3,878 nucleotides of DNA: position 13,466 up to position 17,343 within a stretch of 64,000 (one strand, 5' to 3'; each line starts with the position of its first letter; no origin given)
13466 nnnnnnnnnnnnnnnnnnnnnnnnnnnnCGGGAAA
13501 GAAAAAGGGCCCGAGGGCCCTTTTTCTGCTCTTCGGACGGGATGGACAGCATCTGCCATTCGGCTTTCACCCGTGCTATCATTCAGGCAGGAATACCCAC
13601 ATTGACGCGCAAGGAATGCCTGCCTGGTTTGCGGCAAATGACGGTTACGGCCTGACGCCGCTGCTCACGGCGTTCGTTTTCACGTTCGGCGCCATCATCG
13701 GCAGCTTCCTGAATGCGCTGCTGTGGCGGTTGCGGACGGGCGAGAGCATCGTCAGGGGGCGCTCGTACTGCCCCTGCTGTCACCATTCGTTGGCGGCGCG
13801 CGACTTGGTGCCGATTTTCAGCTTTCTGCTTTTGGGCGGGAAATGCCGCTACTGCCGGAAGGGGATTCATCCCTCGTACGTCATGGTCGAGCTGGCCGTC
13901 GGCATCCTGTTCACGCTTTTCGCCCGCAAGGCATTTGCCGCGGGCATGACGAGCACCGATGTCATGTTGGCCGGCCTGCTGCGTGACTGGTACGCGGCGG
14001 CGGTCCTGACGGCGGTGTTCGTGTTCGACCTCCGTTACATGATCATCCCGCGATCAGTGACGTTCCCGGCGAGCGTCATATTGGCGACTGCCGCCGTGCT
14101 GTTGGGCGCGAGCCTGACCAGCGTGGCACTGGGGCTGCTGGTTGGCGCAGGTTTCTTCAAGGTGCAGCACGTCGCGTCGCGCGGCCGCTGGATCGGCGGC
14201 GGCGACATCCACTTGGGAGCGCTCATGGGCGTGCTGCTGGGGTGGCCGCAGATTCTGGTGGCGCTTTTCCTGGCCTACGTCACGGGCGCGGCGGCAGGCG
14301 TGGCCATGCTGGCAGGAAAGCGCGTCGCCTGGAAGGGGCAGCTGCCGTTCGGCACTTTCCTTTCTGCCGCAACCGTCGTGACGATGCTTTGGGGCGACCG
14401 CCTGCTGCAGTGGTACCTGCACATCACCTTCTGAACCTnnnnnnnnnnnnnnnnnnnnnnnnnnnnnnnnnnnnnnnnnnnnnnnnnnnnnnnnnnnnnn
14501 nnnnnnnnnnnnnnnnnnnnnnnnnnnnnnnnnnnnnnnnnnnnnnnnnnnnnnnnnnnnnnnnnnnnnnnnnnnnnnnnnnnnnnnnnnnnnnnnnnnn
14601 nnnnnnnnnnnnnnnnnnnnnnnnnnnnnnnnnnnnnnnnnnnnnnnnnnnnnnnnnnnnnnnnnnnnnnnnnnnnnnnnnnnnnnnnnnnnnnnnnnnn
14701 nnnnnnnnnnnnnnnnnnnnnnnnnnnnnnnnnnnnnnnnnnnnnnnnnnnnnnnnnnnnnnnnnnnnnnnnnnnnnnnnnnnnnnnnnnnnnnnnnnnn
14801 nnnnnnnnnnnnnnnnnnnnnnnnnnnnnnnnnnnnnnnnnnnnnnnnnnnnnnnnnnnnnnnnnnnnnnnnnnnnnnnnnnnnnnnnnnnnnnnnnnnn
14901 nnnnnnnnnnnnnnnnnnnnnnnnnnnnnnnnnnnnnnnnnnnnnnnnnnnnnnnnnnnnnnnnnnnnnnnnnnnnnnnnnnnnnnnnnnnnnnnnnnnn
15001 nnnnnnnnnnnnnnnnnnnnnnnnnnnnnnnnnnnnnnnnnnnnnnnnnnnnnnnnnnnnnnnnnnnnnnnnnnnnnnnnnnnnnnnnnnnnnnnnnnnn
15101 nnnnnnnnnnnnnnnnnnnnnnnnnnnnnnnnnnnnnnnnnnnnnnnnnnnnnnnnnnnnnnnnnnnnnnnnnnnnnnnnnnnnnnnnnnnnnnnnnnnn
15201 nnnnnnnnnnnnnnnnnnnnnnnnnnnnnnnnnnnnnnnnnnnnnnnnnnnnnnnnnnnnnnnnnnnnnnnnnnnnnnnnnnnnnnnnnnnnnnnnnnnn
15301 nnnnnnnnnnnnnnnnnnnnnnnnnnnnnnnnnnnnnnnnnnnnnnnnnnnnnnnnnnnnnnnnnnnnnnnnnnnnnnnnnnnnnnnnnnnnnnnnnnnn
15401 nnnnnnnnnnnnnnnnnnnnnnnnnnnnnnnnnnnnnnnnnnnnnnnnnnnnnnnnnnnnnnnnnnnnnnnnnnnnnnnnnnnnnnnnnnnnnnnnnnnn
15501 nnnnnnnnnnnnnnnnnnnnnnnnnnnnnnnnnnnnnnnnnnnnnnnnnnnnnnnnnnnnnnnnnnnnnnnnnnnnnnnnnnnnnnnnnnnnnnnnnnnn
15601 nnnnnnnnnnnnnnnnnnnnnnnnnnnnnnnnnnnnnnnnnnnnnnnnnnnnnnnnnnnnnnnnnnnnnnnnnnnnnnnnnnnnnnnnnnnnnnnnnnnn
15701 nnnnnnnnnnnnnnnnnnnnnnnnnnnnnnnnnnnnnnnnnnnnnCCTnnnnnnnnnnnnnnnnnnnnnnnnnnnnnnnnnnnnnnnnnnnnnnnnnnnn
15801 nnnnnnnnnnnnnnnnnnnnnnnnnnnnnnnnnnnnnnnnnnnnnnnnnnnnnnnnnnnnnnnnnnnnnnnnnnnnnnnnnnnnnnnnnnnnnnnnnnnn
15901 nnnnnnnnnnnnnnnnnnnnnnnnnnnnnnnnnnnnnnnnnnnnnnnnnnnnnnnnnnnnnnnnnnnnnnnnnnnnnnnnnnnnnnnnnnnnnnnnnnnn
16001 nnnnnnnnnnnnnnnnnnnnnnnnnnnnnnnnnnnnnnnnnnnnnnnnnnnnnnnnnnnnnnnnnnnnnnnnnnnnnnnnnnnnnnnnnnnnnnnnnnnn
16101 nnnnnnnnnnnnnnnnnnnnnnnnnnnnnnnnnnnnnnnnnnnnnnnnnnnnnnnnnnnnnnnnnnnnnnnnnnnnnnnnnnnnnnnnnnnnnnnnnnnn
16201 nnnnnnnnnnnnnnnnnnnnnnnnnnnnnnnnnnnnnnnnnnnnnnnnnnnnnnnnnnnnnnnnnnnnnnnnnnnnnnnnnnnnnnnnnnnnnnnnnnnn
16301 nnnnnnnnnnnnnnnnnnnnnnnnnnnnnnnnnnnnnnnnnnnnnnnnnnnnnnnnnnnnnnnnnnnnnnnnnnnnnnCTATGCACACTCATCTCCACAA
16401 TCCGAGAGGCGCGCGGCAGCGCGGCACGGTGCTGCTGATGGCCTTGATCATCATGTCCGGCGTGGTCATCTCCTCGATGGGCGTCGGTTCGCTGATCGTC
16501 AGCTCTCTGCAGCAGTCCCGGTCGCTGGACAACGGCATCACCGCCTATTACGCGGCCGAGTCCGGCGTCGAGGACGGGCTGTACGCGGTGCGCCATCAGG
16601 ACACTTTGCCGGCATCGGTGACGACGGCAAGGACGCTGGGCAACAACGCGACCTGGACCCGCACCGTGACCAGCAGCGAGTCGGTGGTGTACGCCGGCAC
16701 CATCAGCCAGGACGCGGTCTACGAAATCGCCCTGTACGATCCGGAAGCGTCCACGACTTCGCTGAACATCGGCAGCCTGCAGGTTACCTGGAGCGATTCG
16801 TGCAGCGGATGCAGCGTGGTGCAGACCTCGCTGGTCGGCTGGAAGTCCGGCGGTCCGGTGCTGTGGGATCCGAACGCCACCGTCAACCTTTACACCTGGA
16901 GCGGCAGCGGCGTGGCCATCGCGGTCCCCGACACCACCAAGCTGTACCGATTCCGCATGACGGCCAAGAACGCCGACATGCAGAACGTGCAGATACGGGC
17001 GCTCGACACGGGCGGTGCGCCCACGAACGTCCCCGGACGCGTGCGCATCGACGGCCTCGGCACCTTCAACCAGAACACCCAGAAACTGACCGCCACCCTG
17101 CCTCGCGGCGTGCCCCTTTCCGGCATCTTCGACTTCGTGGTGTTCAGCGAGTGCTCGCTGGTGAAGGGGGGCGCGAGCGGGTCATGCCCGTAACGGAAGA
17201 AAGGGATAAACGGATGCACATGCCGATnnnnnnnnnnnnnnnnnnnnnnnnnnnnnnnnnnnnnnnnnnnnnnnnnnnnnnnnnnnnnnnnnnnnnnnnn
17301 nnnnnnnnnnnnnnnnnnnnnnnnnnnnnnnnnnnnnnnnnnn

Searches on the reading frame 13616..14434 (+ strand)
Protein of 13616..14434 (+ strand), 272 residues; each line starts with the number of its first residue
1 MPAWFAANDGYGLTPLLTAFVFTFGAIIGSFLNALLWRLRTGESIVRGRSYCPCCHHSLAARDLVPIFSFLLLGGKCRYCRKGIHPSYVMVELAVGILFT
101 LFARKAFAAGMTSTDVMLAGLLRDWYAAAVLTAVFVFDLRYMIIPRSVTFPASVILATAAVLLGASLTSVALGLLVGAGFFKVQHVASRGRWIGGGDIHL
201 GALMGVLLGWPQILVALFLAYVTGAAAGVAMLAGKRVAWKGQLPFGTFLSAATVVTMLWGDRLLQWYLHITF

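Call 20: search_protein_families(library=pfam, proteins=[window:13616-14434:+], max_evalue=0.01)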
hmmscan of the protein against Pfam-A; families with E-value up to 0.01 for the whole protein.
window:13616-14434:+ (272 aa): 2 families
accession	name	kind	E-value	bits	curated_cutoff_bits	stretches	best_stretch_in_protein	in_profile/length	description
PF06750.18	A24_N_bact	-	1.1e-27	96.3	23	1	24-103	2-81/84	Bacterial Peptidase A24 N-terminal domain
PF01478.23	Peptidase_A24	-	4.4e-13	50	26.5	1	127-228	3-103/104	Type IV leader peptidase family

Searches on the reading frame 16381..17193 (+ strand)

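Call 21: search_protein_families(library=pfam, proteins=[window:16381-17193:+], max_evalue=0.01)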
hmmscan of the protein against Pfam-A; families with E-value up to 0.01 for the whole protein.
window:16381-17193:+ (270 aa): 0 families

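Call 78: search_protein_families(library=ncbifam, proteins=[window:16381-17193:+], max_evalue=0.1)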
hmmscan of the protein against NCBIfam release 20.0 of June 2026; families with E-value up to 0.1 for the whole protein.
window:16381-17193:+ (270 aa): 1 family
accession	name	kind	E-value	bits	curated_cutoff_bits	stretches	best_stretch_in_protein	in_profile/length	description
NF051896.1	tapirin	equivalog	0.0067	14.7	600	1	13-69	17-73/660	cellulose-binding protein tapirin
